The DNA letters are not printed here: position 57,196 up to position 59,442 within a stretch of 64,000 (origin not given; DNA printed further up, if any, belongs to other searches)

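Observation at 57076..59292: Mini-Mfd: helicase core plus RNAP-interacting domain without the UvrB-homology N-terminus or autoinhibitory D7, abutting a repeat copy and a long hairpin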

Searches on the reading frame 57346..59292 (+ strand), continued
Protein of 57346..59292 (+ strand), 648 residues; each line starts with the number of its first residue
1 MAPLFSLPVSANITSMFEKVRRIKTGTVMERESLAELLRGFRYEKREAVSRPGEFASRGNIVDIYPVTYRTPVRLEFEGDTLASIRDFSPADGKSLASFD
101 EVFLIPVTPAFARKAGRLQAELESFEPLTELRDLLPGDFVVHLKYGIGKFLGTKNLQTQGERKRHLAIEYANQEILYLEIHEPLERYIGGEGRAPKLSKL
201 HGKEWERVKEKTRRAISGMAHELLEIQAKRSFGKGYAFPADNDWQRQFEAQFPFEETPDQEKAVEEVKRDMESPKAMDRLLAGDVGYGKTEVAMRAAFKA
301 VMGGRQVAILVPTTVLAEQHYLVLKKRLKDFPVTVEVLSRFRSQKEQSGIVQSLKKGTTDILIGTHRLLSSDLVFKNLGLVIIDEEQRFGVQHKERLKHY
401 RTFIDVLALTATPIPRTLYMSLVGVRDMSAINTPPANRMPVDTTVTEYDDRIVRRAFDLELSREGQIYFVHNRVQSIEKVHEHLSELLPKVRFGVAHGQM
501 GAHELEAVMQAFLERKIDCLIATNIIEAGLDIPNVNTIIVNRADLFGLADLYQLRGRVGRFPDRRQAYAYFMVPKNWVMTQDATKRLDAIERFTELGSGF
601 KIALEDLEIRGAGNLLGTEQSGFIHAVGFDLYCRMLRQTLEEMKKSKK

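Call 16: find_encoding_contigs(protein=P0003, flank=6000, max_places=2)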
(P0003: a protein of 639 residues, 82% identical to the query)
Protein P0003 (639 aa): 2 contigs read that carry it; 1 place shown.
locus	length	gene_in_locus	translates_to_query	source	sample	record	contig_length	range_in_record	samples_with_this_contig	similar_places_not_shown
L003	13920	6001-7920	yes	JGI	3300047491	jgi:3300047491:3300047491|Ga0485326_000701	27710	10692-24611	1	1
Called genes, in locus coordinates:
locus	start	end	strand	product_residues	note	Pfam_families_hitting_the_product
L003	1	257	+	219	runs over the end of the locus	PF00406:ADK, PF13207:AAA_17, PF05191:ADK_lid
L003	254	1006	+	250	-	PF00557:Peptidase_M24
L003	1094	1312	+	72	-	PF01176:eIF-1a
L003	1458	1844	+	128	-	PF00416:Ribosomal_S13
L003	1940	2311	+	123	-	PF00411:Ribosomal_S11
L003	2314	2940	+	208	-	PF00163:Ribosomal_S4, PF01479:S4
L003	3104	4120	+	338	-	PF01193:RNA_pol_L, PF01000:RNA_pol_A_bac, PF03118:RNA_pol_A_CTD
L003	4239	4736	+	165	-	PF01196:Ribosomal_L17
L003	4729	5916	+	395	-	PF00155:Aminotran_1_2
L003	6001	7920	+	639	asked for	PF14814:UB2H (faint), PF17757:UvrB_inter, PF02559:CarD_TRCF_RID, PF04851:ResIII, PF00270:DEAD, PF00271:Helicase_C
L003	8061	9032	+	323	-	PF13623:SurA_N_2, PF13624:SurA_N_3, PF09312:SurA_N, PF13145:Rotamase_2, PF13616:Rotamase_3, PF00639:Rotamase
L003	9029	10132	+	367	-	PF04166:PdxA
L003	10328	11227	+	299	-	PF00398:RrnaAD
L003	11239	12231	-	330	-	PF01207:Dus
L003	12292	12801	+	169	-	PF05991:NYN_YacP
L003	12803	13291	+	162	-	PF00300:His_Phos_1 (weak)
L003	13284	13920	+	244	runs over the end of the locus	PF13489:Methyltransf_23 (weak), PF02353:CMAS (weak), PF05175:MTS (weak), PF13847:Methyltransf_31 (weak), PF08241:Methyltransf_11, PF08242:Methyltransf_12, PF13649:Methyltransf_25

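Call 31: find_related_loci(query=P0001, collection=genome_contigs, flank=3000)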
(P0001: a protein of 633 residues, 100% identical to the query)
Query P0001 (633 aa) in genome_contigs; peptide patterns used: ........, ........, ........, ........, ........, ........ (x = any residue, [..] = any of these).
600 stretches matched a pattern (row limit reached: there are more); 597 encode a relative of the query (tblastn E <= 1e-3); the best 80 are kept; 80 distinct loci.
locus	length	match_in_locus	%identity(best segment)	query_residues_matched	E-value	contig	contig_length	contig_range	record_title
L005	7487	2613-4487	72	8-632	0e+0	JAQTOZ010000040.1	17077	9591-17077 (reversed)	MAG: Candidatus Omnitrophota bacterium isolate STB_104 NODE_7808_length_17077_cov_3.342537_Sandtown_B, whole genome shot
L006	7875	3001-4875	57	2-630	0e+0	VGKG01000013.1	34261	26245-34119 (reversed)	MAG: Candidatus Omnitrophota bacterium isolate M_DeepCast_200m_m2_189 M_DeepCast_200m_m2_189_Ga0194113_10001302, whole g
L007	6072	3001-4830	54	28-632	0e+0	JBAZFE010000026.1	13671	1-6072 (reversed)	MAG: Candidatus Omnitrophota bacterium isolate SO_2017_LW3_142 NODE_13038_length_13671_cov_3.249852_LW162_2017, whole ge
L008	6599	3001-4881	54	1-630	0e+0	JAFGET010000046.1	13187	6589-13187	MAG: Candidatus Omnitrophota bacterium isolate Zod_Metabat.1253 k87_3673233, whole genome shotgun sequence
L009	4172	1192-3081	52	1-625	0e+0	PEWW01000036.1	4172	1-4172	MAG: Candidatus Omnitrophica bacterium CG07_land_8_20_14_0_80_50_8 CG07_land_8_20_14_0.80_scaffold_21049_c, whole genome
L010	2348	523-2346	52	17-624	0e+0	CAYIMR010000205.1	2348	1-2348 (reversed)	MAG TPA_asm: uncultured Planctomycetales bacterium isolate ERP119705_co25_233 genome assembly, contig: NODE_96932_length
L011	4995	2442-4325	51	1-633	0e+0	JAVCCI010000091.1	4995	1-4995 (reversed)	MAG: Candidatus Kappaea frigidicola isolate MAG_3300035698_1500 Ga0374944_155026, whole genome shotgun sequence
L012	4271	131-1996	50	1-630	0e+0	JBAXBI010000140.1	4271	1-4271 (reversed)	MAG: Candidatus Omnitrophota bacterium isolate ELA163 MAG163_140, whole genome shotgun sequence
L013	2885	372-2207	50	1-623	0e+0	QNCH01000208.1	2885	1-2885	MAG: Candidatus Omnitrophota bacterium isolate B26_G9 B26_Guay9_scaffold_87624, whole genome shotgun sequence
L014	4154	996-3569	58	7-632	0e+0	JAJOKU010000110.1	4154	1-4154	MAG: candidate division NPL-UPA2 bacterium isolate MAG-914 c_000000000517, whole genome shotgun sequence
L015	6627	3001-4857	50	11-631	0e+0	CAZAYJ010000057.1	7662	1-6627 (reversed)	MAG TPA_asm: uncultured Planctomycetia bacterium isolate SRP167436_co1_3 genome assembly, contig: NODE_16176_length_7662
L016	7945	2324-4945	58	3-632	0e+0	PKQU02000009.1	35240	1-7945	MAG: Bacillota bacterium isolate ZC4RG03 NODE_811_length_35240_cov_85.225579, whole genome shotgun sequence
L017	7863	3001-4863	50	1-629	0e+0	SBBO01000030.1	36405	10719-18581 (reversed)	MAG: Planctomycetales bacterium isolate Bin_37_8 Hy_contig11476, whole genome shotgun sequence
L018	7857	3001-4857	50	11-631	0e+0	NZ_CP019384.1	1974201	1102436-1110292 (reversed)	Candidatus Velamenicoccus archaeovorus strain LiM chromosome, complete genome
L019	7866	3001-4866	49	1-630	0e+0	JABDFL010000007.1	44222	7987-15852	MAG: Candidatus Omnitrophota bacterium isolate BWOrgControl_Nextera26_MAG2 3300020977.a:Ga0206818_1040, whole genome sho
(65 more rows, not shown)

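Call 38: predict_structure(alignment_id=A3)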
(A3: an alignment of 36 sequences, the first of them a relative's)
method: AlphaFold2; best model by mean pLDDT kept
length: 633 residues; sequences in the alignment: 36
mean_pLDDT: 77.7   pTM: 0.65
mean pLDDT of the five models: 77.7, 71.5, 71.1, 69.5, 62.1
residues with pLDDT >= 90: 123; 70-90: 375; 50-70: 84; < 50: 51
segments of 3 or more residues with pLDDT < 50: 104-114, 175-177, 510-515, 580-607
pLDDT, mean of each block of 10 residues (from residue 1): 71 88 90 85 89 86 89 70 84 77 43 55 80 87 85 89 79 55 78 73 76 70 85 82 87 88 78 78 92 85 81 90 87 92 93 85 89 72 81 71 61 75 80 93 90 83 89 92 76 82 79 49 89 74 74 90 75 68 44 40 48 62 77 57
secondary structure, 60 per line:
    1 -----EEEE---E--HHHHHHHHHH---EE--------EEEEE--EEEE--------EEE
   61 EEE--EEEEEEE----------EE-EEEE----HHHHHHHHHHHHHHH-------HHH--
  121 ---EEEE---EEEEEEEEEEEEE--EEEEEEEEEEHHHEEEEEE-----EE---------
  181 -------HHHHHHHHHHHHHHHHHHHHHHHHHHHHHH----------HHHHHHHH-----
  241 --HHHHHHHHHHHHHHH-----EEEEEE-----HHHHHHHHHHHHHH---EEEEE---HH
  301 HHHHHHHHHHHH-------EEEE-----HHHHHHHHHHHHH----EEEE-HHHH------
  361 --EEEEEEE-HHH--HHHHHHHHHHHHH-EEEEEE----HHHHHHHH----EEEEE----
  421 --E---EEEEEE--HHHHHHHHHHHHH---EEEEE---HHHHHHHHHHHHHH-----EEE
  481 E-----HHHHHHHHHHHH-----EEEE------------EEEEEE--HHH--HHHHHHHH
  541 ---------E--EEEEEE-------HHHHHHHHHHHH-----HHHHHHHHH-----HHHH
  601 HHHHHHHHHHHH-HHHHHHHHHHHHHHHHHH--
elements in order: E6-9 H16-25 E39-43 E46-49 E58-63 E66-72 E86-89 H94-108 E124-127 E131-143 E146-155 E159-164 H188-217 H228-235 H243-257 E263-268 H274-287 E291-295 H299-312 E320-323 H329-341 E346-349 H351-354 E363-369 H376-388 E390-395 H400-407 E412-416 E427-432 H435-447 E451-455 H459-472 E478-481 H487-498 E504-507 E520-525 H533-540 E553-558 H566-577 H583-591 H597-612 H614-631

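Call 45: fold_search(model_id=the predicted structure, library=pdb)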
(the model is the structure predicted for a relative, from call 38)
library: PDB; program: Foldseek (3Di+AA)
matches with E <= 10: 1858; with E <= 0.001: 789
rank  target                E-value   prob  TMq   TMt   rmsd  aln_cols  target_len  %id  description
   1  6ac8_A                9.2e-62  1.00  0.65  0.38  14.2       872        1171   35  Crystal structure of Mycobacterium smegmatis Mfd at 2.75 A resolution (released 2019-08-28)
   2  6ac8_B                2.6e-60  1.00  0.64  0.38  13.8       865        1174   35  Crystal structure of Mycobacterium smegmatis Mfd at 2.75 A resolution (released 2019-08-28)
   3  2eyq_B                3.5e-59  1.00  0.60  0.37  15.2       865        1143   34  Crystal structure of Escherichia coli transcription-repair coupling factor (released 2006-02-28)
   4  6acx_B                4.1e-59  1.00  0.64  0.38  14.6       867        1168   34  Crystal structure of Mycobacterium smegmatis Mfd in complex with ADP + Pi at 3.5 A resolution. (released 2019-08-28)
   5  6acx_A                4.9e-59  1.00  0.66  0.38  14.3       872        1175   35  Crystal structure of Mycobacterium smegmatis Mfd in complex with ADP + Pi at 3.5 A resolution. (released 2019-08-28)
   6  6ac6_A                4.9e-59  1.00  0.64  0.38  14.3       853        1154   35  Ab initio crystal structure of Selenomethionine labelled Mycobacterium smegmatis Mfd (released 2019-08-28)
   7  2eyq_A                2.3e-58  1.00  0.59  0.36  15.0       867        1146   34  Crystal structure of Escherichia coli transcription-repair coupling factor (released 2006-02-28)
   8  9n11_A                4.7e-58  1.00  0.60  0.36  25.9       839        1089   34  Mfd-bound E.coli RNA polymerase elongation complex + ADP-BeF3 - L1.5 state (released 2025-10-15)
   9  6ac6_B                1.8e-57  1.00  0.62  0.37  14.5       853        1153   35  Ab initio crystal structure of Selenomethionine labelled Mycobacterium smegmatis Mfd (released 2019-08-28)
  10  6aca                  5.6e-57  1.00  0.63  0.38  15.7       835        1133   36  Crystal structure of Mycobacterium tuberculosis Mfd at 3.6 A resolution (released 2019-08-28)
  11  6x2f_A                1.3e-55  1.00  0.54  0.32  25.8       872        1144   33  Mfd-bound E.coli RNA polymerase elongation complex - L2 state (released 2021-02-03)
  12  6x26_A                1.1e-53  1.00  0.71  0.41  14.6       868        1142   34  Mfd-bound E.coli RNA polymerase elongation complex - L1 state (released 2021-02-03)
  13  6xeo_A                1.6e-46  1.00  0.62  0.38  13.2       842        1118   35  Structure of Mfd bound to dsDNA (released 2020-08-19)
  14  6m6a_M                5.8e-39  1.00  0.49  0.64  16.8       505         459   45  Cryo-EM structure of Thermus thermophilus Mfd in complex with RNA polymerase (released 2020-10-14)
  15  7ssg_A                2.5e-34  1.00  0.52  0.82   4.2       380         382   55  Mfd DNA complex (released 2022-05-25)
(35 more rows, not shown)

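Call 47: search_protein_representatives(protein=P0001)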
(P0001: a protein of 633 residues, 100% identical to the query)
Query: 633 residues. Proteins with E-value up to 0.001 (for the whole library): 39911; up to 1e-10: 23225; up to 1e-30: 11800. The best 150 are listed.
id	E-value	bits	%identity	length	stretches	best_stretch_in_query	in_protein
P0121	2.8e-247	838.3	60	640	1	7-629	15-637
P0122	7.1e-213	724.7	54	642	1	7-631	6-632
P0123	3.3e-212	722.5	55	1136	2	104-632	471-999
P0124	3.9e-204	695.8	54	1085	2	107-629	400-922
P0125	8.1e-203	691.5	54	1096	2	97-631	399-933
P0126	1.0e-202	691.1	54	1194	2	105-631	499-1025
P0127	2.7e-202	689.7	52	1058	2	96-632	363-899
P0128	2.9e-201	686.3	56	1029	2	110-626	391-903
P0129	6.9e-201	685.1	53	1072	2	107-632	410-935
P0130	1.1e-200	684.4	51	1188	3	94-629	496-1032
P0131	4.1e-200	682.5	55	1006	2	108-629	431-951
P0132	7.4e-200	681.7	53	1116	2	96-630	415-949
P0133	8.1e-200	681.5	55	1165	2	121-630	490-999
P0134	9.4e-200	681.3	53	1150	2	111-631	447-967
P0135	1.5e-199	680.7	51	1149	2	107-629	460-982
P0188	3.2e-193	659.8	51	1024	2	112-631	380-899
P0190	4.1e-193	659.4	55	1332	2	116-627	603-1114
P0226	1.4e-190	651.0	49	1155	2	86-632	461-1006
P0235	3.5e-190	649.7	53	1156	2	112-629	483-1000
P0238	5.0e-190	649.2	49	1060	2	104-630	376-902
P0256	4.1e-189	646.2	52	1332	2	108-631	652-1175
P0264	9.7e-189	645.0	52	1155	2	100-629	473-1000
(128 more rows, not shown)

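Call 73: search_protein_families(library=pfam, proteins=[P0131, P0238, P0188, P0121, P0122, P0123], max_evalue=0.001)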
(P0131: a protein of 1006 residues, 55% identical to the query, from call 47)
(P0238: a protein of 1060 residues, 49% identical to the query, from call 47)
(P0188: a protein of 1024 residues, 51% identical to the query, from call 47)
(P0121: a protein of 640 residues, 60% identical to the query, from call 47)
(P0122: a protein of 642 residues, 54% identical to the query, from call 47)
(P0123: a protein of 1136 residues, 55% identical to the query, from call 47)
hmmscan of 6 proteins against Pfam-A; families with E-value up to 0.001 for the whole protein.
P0131 (1006 aa): 9 families
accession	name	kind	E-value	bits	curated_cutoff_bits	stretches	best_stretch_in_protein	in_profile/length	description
PF00270.35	DEAD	-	9.6e-27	94.2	26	1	566-726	1-163/167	DEAD/DEAH box helicase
PF00271.37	Helicase_C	-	7.6e-24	84.5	23.5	1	766-870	10-109/110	Helicase conserved C-terminal domain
PF17757.6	UvrB_inter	-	1.7e-23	82.9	22.9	1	139-224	1-87/91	UvrB interaction domain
PF02559.22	CarD_TRCF_RID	-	7.6e-17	61.6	23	1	443-498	2-57/57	CarD-like/TRCF RID domain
PF04851.21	ResIII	-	7.1e-11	42.7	22.5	1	567-722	6-162/164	Type III restriction enzyme, res subunit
PF22590.2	Cas3-like_C_2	-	3.2e-05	24.6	27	1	774-870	3-104/106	CRISPR-associated nuclease/helicase Cas3, C-terminal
PF00176.29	SNF2-rel_dom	-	3.5e-05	23.5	24.9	1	588-727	20-168/290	SNF2-related domain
PF03461.20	TRCF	-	0.00057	20.6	25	0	970-1006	5-41/95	TRCF domain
PF14814.11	UB2H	-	0.00061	20.2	27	0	141-207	1-75/85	Bifunctional transglycosylase second domain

P0238 (1060 aa): 7 families
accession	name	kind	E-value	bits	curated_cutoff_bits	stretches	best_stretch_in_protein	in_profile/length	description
PF00270.35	DEAD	-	7.9e-28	97.7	26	1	516-677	1-164/167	DEAD/DEAH box helicase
PF17757.6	UvrB_inter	-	5.6e-26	90.9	22.9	1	38-127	1-91/91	UvrB interaction domain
PF00271.37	Helicase_C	-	1.5e-20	73.9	23.5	1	716-820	6-109/110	Helicase conserved C-terminal domain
PF03461.20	TRCF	-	2.4e-19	69.9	25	1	916-1000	1-85/95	TRCF domain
PF02559.22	CarD_TRCF_RID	-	7.6e-19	68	23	1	391-446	1-56/57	CarD-like/TRCF RID domain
PF04851.21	ResIII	-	9.9e-10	39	22.5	1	518-672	7-162/164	Type III restriction enzyme, res subunit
PF22590.2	Cas3-like_C_2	-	0.00016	22.3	27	1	723-821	2-105/106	CRISPR-associated nuclease/helicase Cas3, C-terminal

P0188 (1024 aa): 7 families
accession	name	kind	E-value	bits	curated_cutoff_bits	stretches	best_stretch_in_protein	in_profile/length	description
PF17757.6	UvrB_inter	-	8.9e-27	93.5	22.9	1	137-221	4-89/91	UvrB interaction domain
PF00270.35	DEAD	-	4.9e-25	88.6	26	1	512-669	1-161/167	DEAD/DEAH box helicase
PF02559.22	CarD_TRCF_RID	-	7.5e-20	71.2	23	1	387-443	1-57/57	CarD-like/TRCF RID domain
PF00271.37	Helicase_C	-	8.9e-19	68.2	23.5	1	712-816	10-109/110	Helicase conserved C-terminal domain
PF03461.20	TRCF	-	3.5e-18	66.2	25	1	910-992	1-82/95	TRCF domain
PF04851.21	ResIII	-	8.2e-11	42.5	22.5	1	512-668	5-162/164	Type III restriction enzyme, res subunit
PF22590.2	Cas3-like_C_2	-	4.6e-05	24.1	27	1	712-817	22-105/106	CRISPR-associated nuclease/helicase Cas3, C-terminal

P0121 (640 aa): 7 families
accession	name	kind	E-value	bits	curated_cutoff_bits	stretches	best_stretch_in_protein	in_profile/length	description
PF00271.37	Helicase_C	-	4.3e-25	88.6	23.5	1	447-554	7-109/110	Helicase conserved C-terminal domain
PF00270.35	DEAD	-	1.3e-24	87.3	26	1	251-411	2-164/167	DEAD/DEAH box helicase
PF17757.6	UvrB_inter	-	1.2e-17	64.2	22.9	1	14-103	1-91/91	UvrB interaction domain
PF04851.21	ResIII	-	9.8e-12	45.5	22.5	1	250-406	5-162/164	Type III restriction enzyme, res subunit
PF02559.22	CarD_TRCF_RID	-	1.1e-10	41.8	23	1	126-180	2-56/57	CarD-like/TRCF RID domain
PF14814.11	UB2H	-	0.00016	22.1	27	0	17-63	2-48/85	Bifunctional transglycosylase second domain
PF19833.4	RecG_dom3_C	-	0.0007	20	26.8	0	591-617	3-29/87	ATP-dependent DNA helicase RecG, domain 3, C-terminal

P0122 (642 aa): 7 families
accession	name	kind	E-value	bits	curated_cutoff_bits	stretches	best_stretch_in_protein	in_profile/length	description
PF00270.35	DEAD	-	2.5e-26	92.9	26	1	246-407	1-164/167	DEAD/DEAH box helicase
PF00271.37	Helicase_C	-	2.8e-25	89.1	23.5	1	444-549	8-109/110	Helicase conserved C-terminal domain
PF02559.22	CarD_TRCF_RID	-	1e-18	67.5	23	1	120-176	1-57/57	CarD-like/TRCF RID domain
PF17757.6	UvrB_inter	-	3.1e-16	59.7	22.9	1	5-92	1-89/91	UvrB interaction domain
PF04851.21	ResIII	-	1.7e-08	35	22.5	1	247-402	6-162/164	Type III restriction enzyme, res subunit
PF14814.11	UB2H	-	4.3e-07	30.3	27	1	7-56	1-50/85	Bifunctional transglycosylase second domain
PF22590.2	Cas3-like_C_2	-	0.00023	21.8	27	1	453-550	2-105/106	CRISPR-associated nuclease/helicase Cas3, C-terminal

P0123 (1136 aa): 8 families
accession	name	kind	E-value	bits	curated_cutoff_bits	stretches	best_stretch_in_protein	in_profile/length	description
PF00270.35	DEAD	-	9.5e-25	87.7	26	1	611-772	1-164/167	DEAD/DEAH box helicase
PF17757.6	UvrB_inter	-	3e-24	85.4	22.9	1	142-226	2-87/91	UvrB interaction domain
PF03461.20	TRCF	-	2.7e-21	76.2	25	1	1010-1087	1-78/95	TRCF domain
PF00271.37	Helicase_C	-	1.4e-20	74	23.5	1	810-915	5-109/110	Helicase conserved C-terminal domain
PF02559.22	CarD_TRCF_RID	-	1.9e-20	73.1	23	1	486-542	1-57/57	CarD-like/TRCF RID domain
PF04851.21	ResIII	-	1.8e-11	44.6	22.5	1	611-767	5-162/164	Type III restriction enzyme, res subunit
PF22590.2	Cas3-like_C_2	-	5e-06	27.2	27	1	819-916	3-105/106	CRISPR-associated nuclease/helicase Cas3, C-terminal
PF00176.29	SNF2-rel_dom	-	1.2e-05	25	24.9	1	634-773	21-169/290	SNF2-related domain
